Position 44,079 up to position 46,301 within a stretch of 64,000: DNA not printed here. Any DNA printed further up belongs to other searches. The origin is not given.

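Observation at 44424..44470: Explicit Pol-beta/MNT-type catalytic motif inside the large hypothetical protein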

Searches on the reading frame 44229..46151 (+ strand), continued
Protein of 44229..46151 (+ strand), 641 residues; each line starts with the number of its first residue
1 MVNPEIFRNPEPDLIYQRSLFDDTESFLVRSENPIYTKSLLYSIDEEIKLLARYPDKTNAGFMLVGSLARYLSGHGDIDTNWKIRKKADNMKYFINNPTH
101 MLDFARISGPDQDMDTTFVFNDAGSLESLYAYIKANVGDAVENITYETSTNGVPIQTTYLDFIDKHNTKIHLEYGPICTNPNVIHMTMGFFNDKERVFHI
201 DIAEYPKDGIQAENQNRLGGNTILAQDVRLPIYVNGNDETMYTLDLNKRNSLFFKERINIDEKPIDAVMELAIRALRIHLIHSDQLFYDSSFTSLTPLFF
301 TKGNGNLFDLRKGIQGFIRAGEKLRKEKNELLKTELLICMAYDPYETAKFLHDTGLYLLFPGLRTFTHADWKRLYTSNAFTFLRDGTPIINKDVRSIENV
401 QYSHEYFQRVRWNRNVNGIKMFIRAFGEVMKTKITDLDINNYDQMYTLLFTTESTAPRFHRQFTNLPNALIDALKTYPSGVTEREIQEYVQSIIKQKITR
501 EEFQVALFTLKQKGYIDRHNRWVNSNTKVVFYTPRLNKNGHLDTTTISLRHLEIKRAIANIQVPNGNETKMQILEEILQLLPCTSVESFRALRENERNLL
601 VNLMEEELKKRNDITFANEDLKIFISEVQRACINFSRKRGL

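Call 78: find_encoding_contigs(protein=P0051, flank=5000, max_places=1)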
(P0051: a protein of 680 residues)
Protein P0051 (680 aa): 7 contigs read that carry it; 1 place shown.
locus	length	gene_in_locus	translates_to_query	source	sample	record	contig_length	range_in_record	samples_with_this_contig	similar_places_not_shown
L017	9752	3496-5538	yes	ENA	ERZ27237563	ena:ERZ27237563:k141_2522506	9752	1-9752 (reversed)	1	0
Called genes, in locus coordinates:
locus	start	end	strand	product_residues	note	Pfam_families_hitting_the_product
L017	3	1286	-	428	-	?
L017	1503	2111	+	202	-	PF23457:LysM2_NFP (faint), PF01476:LysM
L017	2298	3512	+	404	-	PF00486:Trans_reg_C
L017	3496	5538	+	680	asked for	-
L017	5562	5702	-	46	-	-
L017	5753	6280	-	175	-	PF00188:CAP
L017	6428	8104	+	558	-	PF01656:CbiA (weak), PF06418:CTP_synth_N, PF00117:GATase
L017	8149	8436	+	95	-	PF01245:Ribosomal_L19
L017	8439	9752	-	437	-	?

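Call 84: fold_search(model_id=the predicted structure, library=pdb)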
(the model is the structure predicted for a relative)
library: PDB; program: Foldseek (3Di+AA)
matches with E <= 10: 382; with E <= 0.001: 0
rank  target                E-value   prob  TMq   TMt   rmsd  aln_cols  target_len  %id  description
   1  5x11_C                2.3e-02  0.97  0.10  0.34  20.3       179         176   12  Crystal structure of Bacillus subtilis PadR in complex with operator DNA (released 2017-11-22)
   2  5x11_D                2.5e-02  0.98  0.10  0.34  16.4       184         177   11  Crystal structure of Bacillus subtilis PadR in complex with operator DNA (released 2017-11-22)
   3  5x11_H                3.0e-02  0.97  0.10  0.34  19.7       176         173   11  Crystal structure of Bacillus subtilis PadR in complex with operator DNA (released 2017-11-22)
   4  5x11_A                3.1e-02  0.96  0.11  0.34  20.3       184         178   13  Crystal structure of Bacillus subtilis PadR in complex with operator DNA (released 2017-11-22)
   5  5x11_B                3.7e-02  0.96  0.11  0.34  20.1       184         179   12  Crystal structure of Bacillus subtilis PadR in complex with operator DNA (released 2017-11-22)
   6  5x11_G                6.3e-02  0.93  0.10  0.34  20.1       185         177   11  Crystal structure of Bacillus subtilis PadR in complex with operator DNA (released 2017-11-22)
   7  5x11_F                7.1e-02  0.90  0.10  0.33  20.1       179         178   12  Crystal structure of Bacillus subtilis PadR in complex with operator DNA (released 2017-11-22)
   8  5x11_E                8.9e-02  0.89  0.11  0.34  20.4       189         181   12  Crystal structure of Bacillus subtilis PadR in complex with operator DNA (released 2017-11-22)
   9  7z1l_O                1.2e-01  0.77  0.11  0.13  18.5       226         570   13  Structure of yeast RNA Polymerase III Pre-Termination Complex (PTC) (released 2022-08-31)
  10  9exk                  1.2e-01  0.08  0.11  0.08  26.6       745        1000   10  Scalable protein design using hallucination in a relaxed sequence space (released 2024-10-16)
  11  7z1o_O                1.4e-01  0.75  0.11  0.12  18.7       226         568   13  Structure of yeast RNA Polymerase III PTC + NTPs (released 2022-08-31)
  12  8ioi_A                1.6e-01  0.75  0.10  0.32  18.1       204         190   12  Crystal Structure of PadR- family transcriptional regulator Rv1176c from Mycobacterium tuberculosis H37Rv. (released 2024-03-13)
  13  3l9f_A                1.6e-01  0.85  0.11  0.36  16.9       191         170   13  The Crystal Structure of smu.1604c from Streptococcus mutans UA159 (released 2011-01-05)
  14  7q3d_A                2.1e-01  0.10  0.10  0.11  15.6       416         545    8  Structure of the human CPLANE complex (released 2022-04-06)
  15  6eu2_O                2.5e-01  0.51  0.11  0.13  19.0       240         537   14  Apo RNA Polymerase III - open conformation (oPOL3) (released 2018-01-17)
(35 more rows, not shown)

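Call 90: search_dna_similar(query=window:44229-46151:+, collection=phages, mode=protein, max_evalue=0.001, max_rows=10)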
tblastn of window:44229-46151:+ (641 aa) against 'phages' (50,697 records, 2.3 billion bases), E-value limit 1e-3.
No match.

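Call 91: search_dna_similar(query=window:44229-46151:+, collection=plasmids, mode=protein, max_evalue=0.001, max_rows=10)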
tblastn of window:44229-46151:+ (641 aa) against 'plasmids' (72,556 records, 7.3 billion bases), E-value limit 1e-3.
No match.

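Call 92: find_related_loci(query=A1, collection=viral_contigs, flank=3000)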
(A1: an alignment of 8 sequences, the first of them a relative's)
Query A1 (641 aa) in viral_contigs; peptide patterns used: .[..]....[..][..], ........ (x = any residue, [..] = any of these).
41 stretches matched a pattern, but none encodes a relative of the query by tblastn (E <= 1e-3).
